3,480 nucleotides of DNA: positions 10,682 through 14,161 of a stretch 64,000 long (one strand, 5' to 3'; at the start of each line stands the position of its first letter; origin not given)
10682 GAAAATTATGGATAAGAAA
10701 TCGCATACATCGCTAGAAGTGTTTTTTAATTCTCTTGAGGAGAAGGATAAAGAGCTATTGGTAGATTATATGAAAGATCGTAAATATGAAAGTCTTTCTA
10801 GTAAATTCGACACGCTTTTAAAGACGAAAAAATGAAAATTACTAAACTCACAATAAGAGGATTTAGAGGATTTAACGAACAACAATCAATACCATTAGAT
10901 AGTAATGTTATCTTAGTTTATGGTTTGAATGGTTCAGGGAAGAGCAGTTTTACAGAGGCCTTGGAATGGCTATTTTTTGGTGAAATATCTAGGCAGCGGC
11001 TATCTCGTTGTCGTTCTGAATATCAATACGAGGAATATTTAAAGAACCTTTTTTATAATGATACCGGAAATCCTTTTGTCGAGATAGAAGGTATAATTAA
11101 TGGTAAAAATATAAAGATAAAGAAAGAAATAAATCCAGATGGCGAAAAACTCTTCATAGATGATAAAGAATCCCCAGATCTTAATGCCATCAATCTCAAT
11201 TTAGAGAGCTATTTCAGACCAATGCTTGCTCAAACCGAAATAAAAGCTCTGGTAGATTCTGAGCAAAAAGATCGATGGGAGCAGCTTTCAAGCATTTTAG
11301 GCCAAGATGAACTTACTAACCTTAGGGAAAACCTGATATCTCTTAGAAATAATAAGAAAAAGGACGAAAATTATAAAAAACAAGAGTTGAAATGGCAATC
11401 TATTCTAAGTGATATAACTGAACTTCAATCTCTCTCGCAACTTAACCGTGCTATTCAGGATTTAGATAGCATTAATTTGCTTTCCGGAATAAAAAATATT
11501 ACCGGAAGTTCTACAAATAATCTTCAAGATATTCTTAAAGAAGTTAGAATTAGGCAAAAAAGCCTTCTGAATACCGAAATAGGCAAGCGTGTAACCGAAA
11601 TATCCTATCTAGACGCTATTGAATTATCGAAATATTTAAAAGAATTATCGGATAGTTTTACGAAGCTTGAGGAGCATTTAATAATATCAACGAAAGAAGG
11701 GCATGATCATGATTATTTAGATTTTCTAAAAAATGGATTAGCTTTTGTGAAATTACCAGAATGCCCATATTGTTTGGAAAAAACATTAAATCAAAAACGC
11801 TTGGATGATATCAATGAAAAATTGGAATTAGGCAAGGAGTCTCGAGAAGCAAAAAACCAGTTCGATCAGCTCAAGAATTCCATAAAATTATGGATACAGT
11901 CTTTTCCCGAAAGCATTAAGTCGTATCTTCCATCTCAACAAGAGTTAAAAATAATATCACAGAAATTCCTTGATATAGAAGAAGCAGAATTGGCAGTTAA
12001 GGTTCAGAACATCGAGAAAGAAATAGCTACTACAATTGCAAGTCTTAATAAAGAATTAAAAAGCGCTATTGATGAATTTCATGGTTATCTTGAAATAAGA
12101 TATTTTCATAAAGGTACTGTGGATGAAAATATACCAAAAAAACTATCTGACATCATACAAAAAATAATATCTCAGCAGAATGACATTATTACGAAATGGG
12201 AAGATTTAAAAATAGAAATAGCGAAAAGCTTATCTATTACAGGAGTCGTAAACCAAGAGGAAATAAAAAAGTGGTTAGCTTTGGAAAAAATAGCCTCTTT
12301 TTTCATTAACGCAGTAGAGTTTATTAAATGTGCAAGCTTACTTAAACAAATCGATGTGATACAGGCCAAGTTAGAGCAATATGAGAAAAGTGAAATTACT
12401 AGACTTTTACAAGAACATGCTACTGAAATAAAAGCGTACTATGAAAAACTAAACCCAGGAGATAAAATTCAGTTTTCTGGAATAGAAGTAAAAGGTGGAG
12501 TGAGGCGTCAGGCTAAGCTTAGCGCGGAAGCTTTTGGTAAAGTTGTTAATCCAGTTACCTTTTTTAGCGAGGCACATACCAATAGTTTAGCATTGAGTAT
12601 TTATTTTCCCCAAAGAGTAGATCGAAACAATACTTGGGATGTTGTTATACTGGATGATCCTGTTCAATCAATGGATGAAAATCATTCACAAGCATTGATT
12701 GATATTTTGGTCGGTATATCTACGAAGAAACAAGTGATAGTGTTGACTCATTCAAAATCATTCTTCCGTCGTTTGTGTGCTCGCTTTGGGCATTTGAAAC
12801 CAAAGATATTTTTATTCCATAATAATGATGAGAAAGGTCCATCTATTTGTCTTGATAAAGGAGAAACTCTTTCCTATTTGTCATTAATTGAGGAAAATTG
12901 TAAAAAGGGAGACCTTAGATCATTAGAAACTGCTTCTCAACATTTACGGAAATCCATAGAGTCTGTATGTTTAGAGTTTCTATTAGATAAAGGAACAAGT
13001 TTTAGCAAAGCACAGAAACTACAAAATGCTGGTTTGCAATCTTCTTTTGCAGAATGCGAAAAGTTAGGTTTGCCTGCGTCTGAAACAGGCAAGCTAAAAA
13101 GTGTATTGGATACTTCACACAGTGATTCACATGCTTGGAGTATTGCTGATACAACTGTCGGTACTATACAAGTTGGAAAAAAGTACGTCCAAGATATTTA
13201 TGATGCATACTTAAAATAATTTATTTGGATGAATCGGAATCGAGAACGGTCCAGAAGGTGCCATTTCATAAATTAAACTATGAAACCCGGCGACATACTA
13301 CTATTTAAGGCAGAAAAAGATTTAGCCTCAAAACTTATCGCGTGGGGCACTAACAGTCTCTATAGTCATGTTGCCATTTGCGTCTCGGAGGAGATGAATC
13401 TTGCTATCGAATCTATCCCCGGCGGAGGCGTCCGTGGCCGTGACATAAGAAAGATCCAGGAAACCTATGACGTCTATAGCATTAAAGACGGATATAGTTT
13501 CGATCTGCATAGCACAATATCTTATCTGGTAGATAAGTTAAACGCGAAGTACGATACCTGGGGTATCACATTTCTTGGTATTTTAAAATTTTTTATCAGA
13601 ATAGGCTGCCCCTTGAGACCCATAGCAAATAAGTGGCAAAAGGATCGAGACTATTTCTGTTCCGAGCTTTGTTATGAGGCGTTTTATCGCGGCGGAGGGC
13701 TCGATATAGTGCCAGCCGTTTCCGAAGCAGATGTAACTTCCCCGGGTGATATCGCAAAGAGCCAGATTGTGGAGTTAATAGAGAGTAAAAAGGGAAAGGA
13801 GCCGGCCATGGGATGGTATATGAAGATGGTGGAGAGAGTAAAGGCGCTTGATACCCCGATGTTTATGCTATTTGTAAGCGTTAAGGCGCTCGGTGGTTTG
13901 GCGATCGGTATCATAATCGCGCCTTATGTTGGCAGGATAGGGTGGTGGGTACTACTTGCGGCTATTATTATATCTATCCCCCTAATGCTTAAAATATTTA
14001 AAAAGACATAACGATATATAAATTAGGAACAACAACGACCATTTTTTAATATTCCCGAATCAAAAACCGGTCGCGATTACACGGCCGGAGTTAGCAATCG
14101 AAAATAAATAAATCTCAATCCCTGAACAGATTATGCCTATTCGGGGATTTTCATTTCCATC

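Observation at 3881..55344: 13-bp copy of the tRNA-Glu 3' end 51.4 kb downstream: possible outer att boundary of the whole accessory stretch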

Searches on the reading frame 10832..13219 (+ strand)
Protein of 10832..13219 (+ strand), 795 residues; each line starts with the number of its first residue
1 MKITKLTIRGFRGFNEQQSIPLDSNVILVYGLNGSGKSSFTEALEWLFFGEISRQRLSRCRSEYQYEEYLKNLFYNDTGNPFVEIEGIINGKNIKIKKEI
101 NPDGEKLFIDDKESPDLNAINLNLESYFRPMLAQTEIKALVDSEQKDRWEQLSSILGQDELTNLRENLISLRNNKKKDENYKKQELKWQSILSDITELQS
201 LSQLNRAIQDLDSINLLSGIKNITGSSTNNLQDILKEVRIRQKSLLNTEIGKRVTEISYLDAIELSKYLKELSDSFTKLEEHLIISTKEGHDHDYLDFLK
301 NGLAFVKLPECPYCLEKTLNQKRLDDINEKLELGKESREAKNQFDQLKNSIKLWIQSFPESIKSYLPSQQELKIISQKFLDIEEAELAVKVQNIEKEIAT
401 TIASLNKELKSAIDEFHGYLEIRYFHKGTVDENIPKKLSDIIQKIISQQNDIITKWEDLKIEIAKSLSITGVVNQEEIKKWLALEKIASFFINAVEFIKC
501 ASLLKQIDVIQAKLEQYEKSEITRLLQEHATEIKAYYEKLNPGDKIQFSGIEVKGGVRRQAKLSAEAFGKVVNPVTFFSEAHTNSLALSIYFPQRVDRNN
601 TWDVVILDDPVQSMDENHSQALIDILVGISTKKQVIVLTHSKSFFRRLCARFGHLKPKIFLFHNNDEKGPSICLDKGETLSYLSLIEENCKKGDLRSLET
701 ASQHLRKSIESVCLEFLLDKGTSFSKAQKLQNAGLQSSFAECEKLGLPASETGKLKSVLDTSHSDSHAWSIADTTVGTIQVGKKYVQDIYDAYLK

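Call 7: search_protein_families(library=pfam, proteins=[window:10832-13219:+])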
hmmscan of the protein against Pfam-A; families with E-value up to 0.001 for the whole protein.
window:10832-13219:+ (795 aa): 7 families
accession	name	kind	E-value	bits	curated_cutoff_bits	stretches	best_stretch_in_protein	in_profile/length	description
PF02463.25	SMC_N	-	1.6e-14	54.3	40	1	3-647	2-204/220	RecF/RecN/SMC N terminal domain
PF13166.12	AAA_13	-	2.1e-10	40.4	36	1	28-654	20-583/713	AAA domain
PF13476.12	AAA_23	-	2.7e-08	35.1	27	1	5-209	1-194/201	AAA domain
PF13175.12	AAA_15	-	2.6e-06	27.7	32.1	1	1-436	1-266/374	AAA ATPase domain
PF13514.12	AAA_27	-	3.1e-05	24.1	22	1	1-51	1-53/206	AAA domain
PF13304.12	AAA_21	-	0.00031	21.3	27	0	28-105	3-83/304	AAA domain, putative AbiEii toxin, Type IV TA system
PF13555.12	AAA_29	-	0.00074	19.7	27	0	13-51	11-49/61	P-loop containing region of AAA domain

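Call 74: search_protein_families(library=padloc, proteins=[window:10832-13219:+], max_evalue=0.00001)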
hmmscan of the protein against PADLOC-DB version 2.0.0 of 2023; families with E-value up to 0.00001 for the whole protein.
window:10832-13219:+ (795 aa): 18 families
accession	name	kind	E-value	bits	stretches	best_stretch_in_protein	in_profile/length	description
PDLC03865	LmuB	-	4.4e-42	142.4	2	1-282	1-291/1007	-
PDLC03859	LmuB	-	1.5e-28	98.4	1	1-646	3-590/611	-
PDLC04135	mad3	-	1.4e-19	68.9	1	2-657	1-339/374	mads_3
PDLC03861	LmuB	-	1.1e-15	54.7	1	3-111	210-312/1213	-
PDLC04892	PDC-S06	-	2.4e-13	47.3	1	4-655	71-689/843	-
PDLC04891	PDC-S06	-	2e-11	41.1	1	339-648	392-692/858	-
PDLC04893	PDC-S06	-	3.2e-11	40.4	1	578-646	622-689/862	-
PDLC02979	AriA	-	7.2e-10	37.2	1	1-284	1-279/373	-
PDLC02714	PbeC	-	2.5e-09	34.5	1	1-53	1-57/651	PbeC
PDLC04894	PDC-S06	-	3.1e-09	34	1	599-656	527-585/740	-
PDLC00090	GajA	-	5.8e-09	33.2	1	1-57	1-57/659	AAA ATPase domain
PDLC04178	HEC-01A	-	2.5e-08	31.4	0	2-46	8-50/399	-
PDLC02335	AbiLi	-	1.7e-07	28.6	1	3-48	50-100/326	AbiLi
PDLC02739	PbeC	-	4e-07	27.1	1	1-54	1-58/644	PbeC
PDLC00278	PtuA1|PtuA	-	7.4e-07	26.8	1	1-103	1-107/436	AAA ATPase domain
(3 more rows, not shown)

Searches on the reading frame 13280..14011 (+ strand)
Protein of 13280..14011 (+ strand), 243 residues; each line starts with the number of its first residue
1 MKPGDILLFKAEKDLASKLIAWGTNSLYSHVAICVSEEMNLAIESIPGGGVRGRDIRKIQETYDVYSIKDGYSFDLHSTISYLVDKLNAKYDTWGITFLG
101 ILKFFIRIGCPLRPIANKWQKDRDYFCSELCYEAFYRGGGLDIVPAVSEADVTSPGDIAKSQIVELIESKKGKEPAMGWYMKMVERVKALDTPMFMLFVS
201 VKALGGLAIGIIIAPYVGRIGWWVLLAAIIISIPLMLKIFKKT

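Call 7: search_protein_families(library=pfam, proteins=[window:13280-14011:+])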
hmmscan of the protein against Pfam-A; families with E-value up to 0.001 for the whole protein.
window:13280-14011:+ (243 aa): 1 family
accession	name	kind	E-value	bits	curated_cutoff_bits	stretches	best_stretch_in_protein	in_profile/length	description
PF05708.18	Peptidase_C92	-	2.6e-06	28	27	1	2-93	3-98/166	Permuted papain-like amidase enzyme, YaeF/YiiX, C92 family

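Call 74: search_protein_families(library=padloc, proteins=[window:13280-14011:+], max_evalue=0.00001)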
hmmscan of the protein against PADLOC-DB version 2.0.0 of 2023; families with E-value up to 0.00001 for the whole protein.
window:13280-14011:+ (243 aa): 0 families
